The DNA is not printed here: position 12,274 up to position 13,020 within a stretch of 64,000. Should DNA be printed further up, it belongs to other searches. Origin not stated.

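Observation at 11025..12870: SleC-type cortex-lytic zymogen split into a pro-domain ORF and a catalytic ORF exactly at a G5 homopolymer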

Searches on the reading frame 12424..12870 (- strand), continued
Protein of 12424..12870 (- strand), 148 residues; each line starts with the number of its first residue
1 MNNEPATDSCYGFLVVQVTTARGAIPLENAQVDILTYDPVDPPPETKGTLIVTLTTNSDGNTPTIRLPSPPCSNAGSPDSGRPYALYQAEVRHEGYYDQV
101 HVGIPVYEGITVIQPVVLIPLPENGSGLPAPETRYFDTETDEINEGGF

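Call 82: find_homologous_proteins(query=A3, max_evalue=0.00001)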
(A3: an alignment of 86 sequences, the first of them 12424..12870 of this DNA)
Query A3 (86 sequences) (148 aa, profile of the alignment): 459 proteins with E <= 0.00001 among 1499 candidates; the best 120 are listed.
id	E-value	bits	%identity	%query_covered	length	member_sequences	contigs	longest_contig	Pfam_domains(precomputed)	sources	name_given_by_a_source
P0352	2.2e-49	184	48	84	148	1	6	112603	-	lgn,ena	-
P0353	3.1e-48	181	42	78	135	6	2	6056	-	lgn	-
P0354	1.3e-47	179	41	94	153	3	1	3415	-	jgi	jgi:hypothetical protein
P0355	1.7e-47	178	50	77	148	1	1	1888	-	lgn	-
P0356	3.0e-47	177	40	99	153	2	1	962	-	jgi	jgi:hypothetical protein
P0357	3.6e-47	177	42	86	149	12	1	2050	-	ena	-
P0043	3.7e-47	177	46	84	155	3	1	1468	-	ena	-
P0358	4.0e-47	177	44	89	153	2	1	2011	-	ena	-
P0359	4.7e-47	177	41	76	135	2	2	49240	-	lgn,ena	-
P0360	5.6e-47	177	49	86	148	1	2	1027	-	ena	-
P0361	9.7e-47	176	46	93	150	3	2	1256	-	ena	-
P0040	1.6e-46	175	47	83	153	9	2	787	-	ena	-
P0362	1.7e-46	175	43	78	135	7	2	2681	-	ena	-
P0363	1.9e-46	175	35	76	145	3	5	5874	-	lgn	-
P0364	2.2e-46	175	42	80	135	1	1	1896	-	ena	-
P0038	2.8e-44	168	46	93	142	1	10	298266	-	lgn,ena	-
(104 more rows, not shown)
